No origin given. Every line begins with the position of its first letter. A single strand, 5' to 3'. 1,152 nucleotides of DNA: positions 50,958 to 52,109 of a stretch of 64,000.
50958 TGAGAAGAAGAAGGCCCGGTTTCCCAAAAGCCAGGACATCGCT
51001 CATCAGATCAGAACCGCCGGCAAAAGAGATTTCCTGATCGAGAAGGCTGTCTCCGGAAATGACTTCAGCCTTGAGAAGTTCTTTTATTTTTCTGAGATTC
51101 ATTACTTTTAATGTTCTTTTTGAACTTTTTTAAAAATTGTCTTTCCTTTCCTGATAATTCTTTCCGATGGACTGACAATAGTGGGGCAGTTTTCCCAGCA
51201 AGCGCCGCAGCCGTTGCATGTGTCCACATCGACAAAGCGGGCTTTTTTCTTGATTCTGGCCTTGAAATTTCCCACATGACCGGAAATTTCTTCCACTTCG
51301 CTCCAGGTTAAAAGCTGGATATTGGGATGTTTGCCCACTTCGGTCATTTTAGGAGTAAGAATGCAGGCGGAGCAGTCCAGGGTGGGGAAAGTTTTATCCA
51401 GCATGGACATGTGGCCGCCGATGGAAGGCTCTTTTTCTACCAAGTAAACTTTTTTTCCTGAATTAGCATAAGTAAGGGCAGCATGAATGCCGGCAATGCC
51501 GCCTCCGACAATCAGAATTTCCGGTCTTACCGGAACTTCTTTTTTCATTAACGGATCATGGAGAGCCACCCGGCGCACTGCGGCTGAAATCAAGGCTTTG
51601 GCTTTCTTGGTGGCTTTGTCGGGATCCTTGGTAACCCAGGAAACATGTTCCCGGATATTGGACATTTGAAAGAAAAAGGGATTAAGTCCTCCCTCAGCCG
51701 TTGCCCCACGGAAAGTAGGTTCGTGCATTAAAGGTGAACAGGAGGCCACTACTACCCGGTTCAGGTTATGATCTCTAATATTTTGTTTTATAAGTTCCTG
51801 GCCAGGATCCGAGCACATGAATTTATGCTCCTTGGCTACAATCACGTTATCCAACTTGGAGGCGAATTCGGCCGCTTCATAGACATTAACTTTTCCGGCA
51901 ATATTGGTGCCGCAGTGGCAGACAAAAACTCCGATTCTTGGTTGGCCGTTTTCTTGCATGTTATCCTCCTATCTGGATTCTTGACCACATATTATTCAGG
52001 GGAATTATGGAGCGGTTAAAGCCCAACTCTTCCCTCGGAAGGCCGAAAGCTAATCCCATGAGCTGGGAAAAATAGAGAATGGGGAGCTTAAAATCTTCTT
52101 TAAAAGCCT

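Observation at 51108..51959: hdrA is split at a ferredoxin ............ motif, with its two parts ~6.5 kb apart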

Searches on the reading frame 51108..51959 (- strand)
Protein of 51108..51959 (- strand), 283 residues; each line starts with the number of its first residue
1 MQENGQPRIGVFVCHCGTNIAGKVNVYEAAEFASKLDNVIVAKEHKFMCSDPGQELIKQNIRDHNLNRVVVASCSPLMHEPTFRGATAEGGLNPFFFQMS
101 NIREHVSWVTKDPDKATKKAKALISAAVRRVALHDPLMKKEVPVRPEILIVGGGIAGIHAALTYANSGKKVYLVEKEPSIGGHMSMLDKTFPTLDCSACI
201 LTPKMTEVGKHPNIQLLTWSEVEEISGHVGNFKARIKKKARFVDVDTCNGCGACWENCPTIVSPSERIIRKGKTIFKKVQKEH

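Call 3: search_protein_families(library=pfam, proteins=[window:51108-51959:-], max_evalue=0.01)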
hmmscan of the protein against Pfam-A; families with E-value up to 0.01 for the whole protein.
window:51108-51959:- (283 aa): 19 families
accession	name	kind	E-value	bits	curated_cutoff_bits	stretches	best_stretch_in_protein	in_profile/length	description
PF12831.13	FAD_oxidored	-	9.5e-11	42.1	27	1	147-186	1-40/416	FAD dependent oxidoreductase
PF13450.12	NAD_binding_8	-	2.1e-08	34.8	21.9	1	150-198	1-49/68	NAD(P)-binding Rossmann-like domain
PF00890.30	FAD_binding_2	-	2.9e-08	33.7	20.4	1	148-184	2-38/414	FAD binding domain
PF07992.20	Pyr_redox_2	-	6.2e-07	29.6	26.1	1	147-237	2-68/291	Pyridine nucleotide-disulphide oxidoreductase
PF01266.30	DAO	-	6e-06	26.5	27.9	1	148-184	2-38/353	FAD dependent oxidoreductase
PF00070.33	Pyr_redox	-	7.2e-06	26.9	22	1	148-190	2-41/82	Pyridine nucleotide-disulphide oxidoreductase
PF03486.20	HI0933_like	-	3.5e-05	23.8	50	1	147-185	2-40/244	HI0933-like protein Rossmann domain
PF01134.28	GIDA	-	5e-05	23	22.1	1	148-182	2-29/391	Glucose inhibited division protein A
PF00037.32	Fer4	-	0.00014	22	21.1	1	243-260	3-20/24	4Fe-4S binding domain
PF13237.11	Fer4_10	-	0.00019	21.7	25.5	2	243-263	4-24/53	4Fe-4S dicluster domain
PF13459.11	Fer4_15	-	0.0012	20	22.4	1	243-262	3-22/66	4Fe-4S single cluster domain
PF12838.12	Fer4_7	-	0.0013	19.6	27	1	215-260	15-50/52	4Fe-4S dicluster domain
PF12797.12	Fer4_2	-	0.0015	18.8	24.5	1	241-260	3-22/22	4Fe-4S binding domain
PF01946.23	Thi4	-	0.0017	18.1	26.2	1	147-186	19-59/235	Thi4 family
PF01262.27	AlaDh_PNT_C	-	0.003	17.4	23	1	146-180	29-63/214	Alanine dehydrogenase/PNT, C-terminal domain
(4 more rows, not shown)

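Call 5: search_solved_structures(query=window:51108-51959:-, max_evalue=0.001, show_alignments=2)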
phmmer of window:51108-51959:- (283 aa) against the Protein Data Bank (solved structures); distinct sequences matched with E-value up to 0.001: 24.
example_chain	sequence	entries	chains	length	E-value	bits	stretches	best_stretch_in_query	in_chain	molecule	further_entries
5odc_A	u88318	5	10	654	8.8e-100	336.9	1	6-266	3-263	Heterodisulfide reductase, subunit A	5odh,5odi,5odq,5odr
8rvu_a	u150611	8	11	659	6.4e-98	330.8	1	6-260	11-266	H(2):CoB-CoM heterodisulfide,ferredoxin reductase subunit A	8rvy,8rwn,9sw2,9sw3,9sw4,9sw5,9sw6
8rvv_A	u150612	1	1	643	3.8e-97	328.2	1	7-260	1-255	H(2):CoB-CoM heterodisulfide,ferredoxin reductase subunit A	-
7bkb_A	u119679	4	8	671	1.1e-91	310.4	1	1-265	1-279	CoB--CoM heterodisulfide reductase iron-sulfur subunit A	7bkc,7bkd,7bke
9sfi_A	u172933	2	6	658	5.1e-83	281.9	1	6-266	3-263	CoB--CoM heterodisulfide reductase iron-sulfur subunit A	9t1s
1jeh_A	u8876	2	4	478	3.1e-06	30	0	136-184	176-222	DIHYDROLIPOAMIDE DEHYDROGENASE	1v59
1jrx_A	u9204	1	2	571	8.7e-05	25.3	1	147-185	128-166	FLAVOCYTOCHROME C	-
1lj1_A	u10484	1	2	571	8.7e-05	25.2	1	147-185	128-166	flavocytochrome c3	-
1kss_A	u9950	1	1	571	8.9e-05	25.2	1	147-185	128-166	flavocytochrome c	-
1jrz_A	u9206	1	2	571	9e-05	25.2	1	147-185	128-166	FLAVOCYTOCHROME C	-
1jry_A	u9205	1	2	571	9e-05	25.2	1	147-185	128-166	FLAVOCYTOCHROME C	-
2b7s_A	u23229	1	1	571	9e-05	25.2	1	147-185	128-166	Fumarate reductase flavoprotein subunit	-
1qjd_A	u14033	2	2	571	9e-05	25.2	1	147-185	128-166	FLAVOCYTOCHROME C3 | Fumarate reductase flavoprotein subunit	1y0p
1ksu_A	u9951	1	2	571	9e-05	25.2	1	147-185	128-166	flavocytochrome c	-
2b7r_A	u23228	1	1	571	9e-05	25.2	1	147-185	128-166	Fumarate reductase flavoprotein subunit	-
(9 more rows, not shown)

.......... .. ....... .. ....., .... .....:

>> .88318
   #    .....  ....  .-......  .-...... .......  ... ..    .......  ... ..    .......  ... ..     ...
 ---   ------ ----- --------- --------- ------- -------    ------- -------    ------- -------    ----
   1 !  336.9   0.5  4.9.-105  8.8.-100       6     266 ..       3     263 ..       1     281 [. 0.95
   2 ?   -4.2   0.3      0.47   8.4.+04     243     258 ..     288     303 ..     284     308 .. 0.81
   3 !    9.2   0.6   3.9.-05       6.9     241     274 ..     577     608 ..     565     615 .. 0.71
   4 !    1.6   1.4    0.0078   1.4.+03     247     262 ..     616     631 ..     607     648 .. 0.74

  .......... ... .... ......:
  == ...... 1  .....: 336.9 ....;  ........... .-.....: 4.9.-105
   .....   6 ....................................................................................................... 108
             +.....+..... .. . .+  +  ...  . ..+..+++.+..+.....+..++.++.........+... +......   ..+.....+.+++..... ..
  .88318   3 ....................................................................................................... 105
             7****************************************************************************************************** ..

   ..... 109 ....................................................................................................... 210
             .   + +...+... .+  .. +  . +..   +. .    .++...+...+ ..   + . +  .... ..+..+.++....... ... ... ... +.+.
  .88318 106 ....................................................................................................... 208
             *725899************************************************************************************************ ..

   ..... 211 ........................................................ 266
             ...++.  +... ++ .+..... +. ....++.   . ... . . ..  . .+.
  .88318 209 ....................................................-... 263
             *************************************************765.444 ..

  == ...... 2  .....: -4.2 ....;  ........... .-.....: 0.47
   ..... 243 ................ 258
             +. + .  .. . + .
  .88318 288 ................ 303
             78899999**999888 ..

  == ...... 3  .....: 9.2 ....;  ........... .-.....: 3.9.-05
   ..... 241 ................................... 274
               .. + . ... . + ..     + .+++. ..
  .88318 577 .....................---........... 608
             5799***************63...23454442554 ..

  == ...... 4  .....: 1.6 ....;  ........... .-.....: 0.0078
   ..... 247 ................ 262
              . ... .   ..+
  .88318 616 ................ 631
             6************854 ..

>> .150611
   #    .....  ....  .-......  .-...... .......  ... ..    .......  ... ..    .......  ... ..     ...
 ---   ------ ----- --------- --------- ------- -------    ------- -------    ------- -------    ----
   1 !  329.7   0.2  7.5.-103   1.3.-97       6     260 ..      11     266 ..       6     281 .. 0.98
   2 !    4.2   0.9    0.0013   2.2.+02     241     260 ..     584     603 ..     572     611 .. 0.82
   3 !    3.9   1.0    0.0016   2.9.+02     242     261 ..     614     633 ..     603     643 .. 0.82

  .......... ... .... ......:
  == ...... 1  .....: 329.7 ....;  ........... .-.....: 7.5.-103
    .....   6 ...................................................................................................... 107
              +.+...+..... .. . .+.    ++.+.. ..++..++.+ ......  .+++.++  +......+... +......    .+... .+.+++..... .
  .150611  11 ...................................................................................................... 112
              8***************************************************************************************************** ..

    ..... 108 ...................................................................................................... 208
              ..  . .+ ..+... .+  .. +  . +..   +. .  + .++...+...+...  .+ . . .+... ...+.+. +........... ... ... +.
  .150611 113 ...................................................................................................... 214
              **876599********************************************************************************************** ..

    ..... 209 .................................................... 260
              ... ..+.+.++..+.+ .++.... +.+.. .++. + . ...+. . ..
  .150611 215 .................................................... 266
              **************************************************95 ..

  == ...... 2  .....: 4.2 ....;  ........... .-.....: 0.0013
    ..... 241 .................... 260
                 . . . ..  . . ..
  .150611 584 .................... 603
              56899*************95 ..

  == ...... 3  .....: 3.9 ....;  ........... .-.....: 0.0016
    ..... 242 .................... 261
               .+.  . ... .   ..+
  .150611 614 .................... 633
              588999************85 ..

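Call 7: find_homologous_proteins(query=window:51108-51959:-, max_evalue=1e-20)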
Query window:51108-51959:- (283 aa): 8000 proteins with E <= 1e-20 among 8000 candidates; the best 120 are listed.
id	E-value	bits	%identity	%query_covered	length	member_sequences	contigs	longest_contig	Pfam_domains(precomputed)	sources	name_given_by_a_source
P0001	2.1e-191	652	100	100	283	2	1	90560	PF01266.31,PF13450.13,PF00890.31,PF07992.21,PF00070.34,PF12831.14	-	-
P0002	9.1e-179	611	93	100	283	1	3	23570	PF01266.31,PF13450.13,PF00890.31,PF07992.21,PF00070.34,PF00037.33,PF03486.21,PF12831.14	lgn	-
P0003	3.1e-171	586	87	100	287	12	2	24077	PF01266.31,PF13450.13,PF00890.31,PF07992.21,PF00037.33,PF03486.21,PF01134.29,PF12831.14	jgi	jgi:heterodisulfide reductase subunit A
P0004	3.7e-171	586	87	100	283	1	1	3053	PF01266.31,PF13450.13,PF00890.31,PF07992.21,PF00070.34,PF00037.33,PF03486.21,PF12831.14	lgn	-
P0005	4.0e-170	583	87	100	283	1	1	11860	PF01266.31,PF13450.13,PF00890.31,PF07992.21,PF00070.34,PF03486.21,PF12831.14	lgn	-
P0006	5.6e-170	582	88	100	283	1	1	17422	PF01266.31,PF13450.13,PF00890.31,PF07992.21,PF00070.34,PF00037.33,PF12831.14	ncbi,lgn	-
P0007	8.5e-170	581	87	100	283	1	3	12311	PF01266.31,PF13450.13,PF00890.31,PF07992.21,PF00070.34,PF00037.33,PF03486.21,PF12831.14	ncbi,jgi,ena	-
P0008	8.6e-170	581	87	100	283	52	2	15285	PF01266.31,PF13450.13,PF00890.31,PF07992.21,PF12831.14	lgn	-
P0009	8.8e-170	581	87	100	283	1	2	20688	PF01266.31,PF13450.13,PF00890.31,PF07992.21,PF00070.34,PF03486.21,PF12831.14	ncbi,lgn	ncbi:MAG: FAD-dependent oxidoreductase [Candidatus Aminicenantes bacterium]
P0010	1.2e-169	581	86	100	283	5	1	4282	PF01266.31,PF13450.13,PF00890.31,PF07992.21,PF00070.34,PF00037.33,PF03486.21,PF12831.14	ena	-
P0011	1.2e-169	581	87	100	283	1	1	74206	PF01266.31,PF13450.13,PF00890.31,PF07992.21,PF00070.34,PF00037.33,PF12831.14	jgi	jgi:heterodisulfide reductase subunit A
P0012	1.3e-169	581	87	100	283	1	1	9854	PF01266.31,PF13450.13,PF00890.31,PF07992.21,PF00070.34,PF03486.21,PF12831.14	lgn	-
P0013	1.9e-169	580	87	100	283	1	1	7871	PF01266.31,PF13450.13,PF00890.31,PF07992.21,PF00070.34,PF03486.21,PF12831.14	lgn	-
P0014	2.2e-169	580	87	100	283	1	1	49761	PF01266.31,PF13450.13,PF00890.31,PF07992.21,PF00070.34,PF00037.33,PF12831.14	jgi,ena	-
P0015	4.0e-169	579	87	100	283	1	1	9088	PF01266.31,PF13450.13,PF00890.31,PF07992.21,PF00070.34,PF00037.33,PF12831.14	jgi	jgi:heterodisulfide reductase subunit A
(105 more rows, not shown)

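Call 18: search_protein_representatives(protein=window:51108-51959:-)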
Query: 283 residues. Proteins with E-value up to 0.001 (for the whole library): 6900; up to 1e-10: 3874; up to 1e-30: 1110. The best 150 are listed.
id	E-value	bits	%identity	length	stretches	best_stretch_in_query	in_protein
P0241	1.8e-116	404.8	64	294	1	7-275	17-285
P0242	7.6e-113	392.9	52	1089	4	7-166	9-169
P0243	7.6e-111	386.4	64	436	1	2-266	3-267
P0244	5.7e-105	367.1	57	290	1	6-275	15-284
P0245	4.3e-101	354.4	49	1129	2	4-262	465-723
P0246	1.9e-98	345.7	46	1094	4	4-279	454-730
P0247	2.5e-98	345.3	46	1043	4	4-237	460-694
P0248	2.3e-97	342.2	46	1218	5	5-236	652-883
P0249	3.1e-97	341.7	46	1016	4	5-237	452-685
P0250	1.1e-96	339.8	48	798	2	6-240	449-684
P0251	1.2e-96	339.7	47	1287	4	6-238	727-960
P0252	6.5e-96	337.4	53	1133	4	7-266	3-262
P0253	7.9e-96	337.1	59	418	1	8-261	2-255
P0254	1.7e-95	336.0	43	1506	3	6-237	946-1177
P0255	1.9e-95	335.9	61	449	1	6-239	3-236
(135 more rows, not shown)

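Call 55: find_encoding_contigs(protein=P0244, flank=10000, max_places=4)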
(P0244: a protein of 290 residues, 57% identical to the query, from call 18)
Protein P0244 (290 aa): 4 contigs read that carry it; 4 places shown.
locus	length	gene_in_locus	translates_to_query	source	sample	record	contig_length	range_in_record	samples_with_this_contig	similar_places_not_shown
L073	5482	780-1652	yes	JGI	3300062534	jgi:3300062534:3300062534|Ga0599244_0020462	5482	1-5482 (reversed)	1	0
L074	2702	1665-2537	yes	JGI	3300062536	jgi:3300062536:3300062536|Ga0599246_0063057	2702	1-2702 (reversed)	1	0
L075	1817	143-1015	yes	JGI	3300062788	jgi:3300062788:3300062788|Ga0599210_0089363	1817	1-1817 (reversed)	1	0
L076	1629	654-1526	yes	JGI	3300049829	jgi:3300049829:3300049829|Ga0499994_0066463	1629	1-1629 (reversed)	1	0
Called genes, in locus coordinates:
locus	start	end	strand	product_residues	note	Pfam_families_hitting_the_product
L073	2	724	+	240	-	?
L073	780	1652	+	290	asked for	PF01946:Thi4 (weak), PF03486:HI0933_like (weak), PF07992:Pyr_redox_2 (weak), PF00890:FAD_binding_2, PF01266:DAO (weak), PF12831:FAD_oxidored, PF13450:NAD_binding_8, PF00037:Fer4 (weak), +4 more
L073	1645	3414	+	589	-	PF13510:Fer2_4, PF12838:Fer4_7, PF13183:Fer4_8 (weak), PF14697:Fer4_21 (weak), PF12838:Fer4_7 (weak), PF13237:Fer4_10, PF14697:Fer4_21, PF12838:Fer4_7, +8 more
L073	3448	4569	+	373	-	PF13237:Fer4_10 (faint), PF13183:Fer4_8 (weak), PF13187:Fer4_9 (weak)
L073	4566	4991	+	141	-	PF02662:FlpD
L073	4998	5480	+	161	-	?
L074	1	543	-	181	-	?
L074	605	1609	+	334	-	PF00753:Lactamase_B (weak), PF13483:Lactamase_B_3, PF12706:Lactamase_B_2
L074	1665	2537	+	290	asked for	PF01946:Thi4 (weak), PF03486:HI0933_like (weak), PF07992:Pyr_redox_2 (weak), PF00890:FAD_binding_2, PF01266:DAO (weak), PF12831:FAD_oxidored, PF13450:NAD_binding_8, PF00037:Fer4 (weak), +4 more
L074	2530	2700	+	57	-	?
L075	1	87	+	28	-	?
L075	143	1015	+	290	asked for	PF01946:Thi4 (weak), PF03486:HI0933_like (weak), PF07992:Pyr_redox_2 (weak), PF00890:FAD_binding_2, PF01266:DAO (weak), PF12831:FAD_oxidored, PF13450:NAD_binding_8, PF00037:Fer4 (weak), +4 more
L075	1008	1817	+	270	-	?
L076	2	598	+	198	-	?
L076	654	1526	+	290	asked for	PF01946:Thi4 (weak), PF03486:HI0933_like (weak), PF07992:Pyr_redox_2 (weak), PF00890:FAD_binding_2, PF01266:DAO (weak), PF12831:FAD_oxidored, PF13450:NAD_binding_8, PF00037:Fer4 (weak), +4 more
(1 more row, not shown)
